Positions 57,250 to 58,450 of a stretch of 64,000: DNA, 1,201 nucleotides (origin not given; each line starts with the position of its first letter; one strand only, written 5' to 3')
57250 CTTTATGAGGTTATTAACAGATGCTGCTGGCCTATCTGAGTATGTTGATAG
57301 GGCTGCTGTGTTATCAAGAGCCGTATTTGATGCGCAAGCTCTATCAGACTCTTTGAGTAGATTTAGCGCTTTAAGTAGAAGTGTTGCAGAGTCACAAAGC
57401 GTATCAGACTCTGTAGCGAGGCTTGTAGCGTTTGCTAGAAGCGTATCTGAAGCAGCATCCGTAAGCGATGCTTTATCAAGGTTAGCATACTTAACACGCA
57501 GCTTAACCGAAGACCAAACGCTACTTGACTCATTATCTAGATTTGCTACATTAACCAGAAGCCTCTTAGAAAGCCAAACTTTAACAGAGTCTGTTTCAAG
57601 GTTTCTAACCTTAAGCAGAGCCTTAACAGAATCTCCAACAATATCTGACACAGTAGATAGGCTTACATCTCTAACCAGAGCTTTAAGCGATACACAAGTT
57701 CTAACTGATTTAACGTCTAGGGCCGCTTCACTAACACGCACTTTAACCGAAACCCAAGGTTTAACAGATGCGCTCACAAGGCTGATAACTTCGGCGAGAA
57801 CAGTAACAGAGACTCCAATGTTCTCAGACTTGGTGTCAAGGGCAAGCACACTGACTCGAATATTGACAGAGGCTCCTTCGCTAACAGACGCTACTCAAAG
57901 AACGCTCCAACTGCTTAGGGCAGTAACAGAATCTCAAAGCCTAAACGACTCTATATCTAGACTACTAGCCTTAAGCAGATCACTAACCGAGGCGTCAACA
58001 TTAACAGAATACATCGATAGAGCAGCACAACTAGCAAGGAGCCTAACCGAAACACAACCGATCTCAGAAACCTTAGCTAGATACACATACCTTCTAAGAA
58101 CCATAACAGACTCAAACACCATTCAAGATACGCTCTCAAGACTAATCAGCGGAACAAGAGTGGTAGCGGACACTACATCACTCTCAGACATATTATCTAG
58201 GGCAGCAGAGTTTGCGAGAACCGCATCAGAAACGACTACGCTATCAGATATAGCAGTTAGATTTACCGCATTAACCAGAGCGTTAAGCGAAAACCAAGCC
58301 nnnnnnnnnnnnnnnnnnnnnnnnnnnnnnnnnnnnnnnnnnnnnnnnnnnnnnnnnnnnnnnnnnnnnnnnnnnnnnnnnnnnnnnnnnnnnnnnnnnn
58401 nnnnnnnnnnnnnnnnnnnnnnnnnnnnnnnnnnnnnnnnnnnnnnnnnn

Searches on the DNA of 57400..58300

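Call 47: search_rna_families(source=window, start=57400, end=58300, threshold=evalue, max_evalue=1)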
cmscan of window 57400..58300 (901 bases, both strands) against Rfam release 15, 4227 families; matches with E-value up to 1: 0.
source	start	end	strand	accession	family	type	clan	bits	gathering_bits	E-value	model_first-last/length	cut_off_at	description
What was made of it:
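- Tried and rejected: 57589-57679 and 58007-58086 have no Rfam match (call 47).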
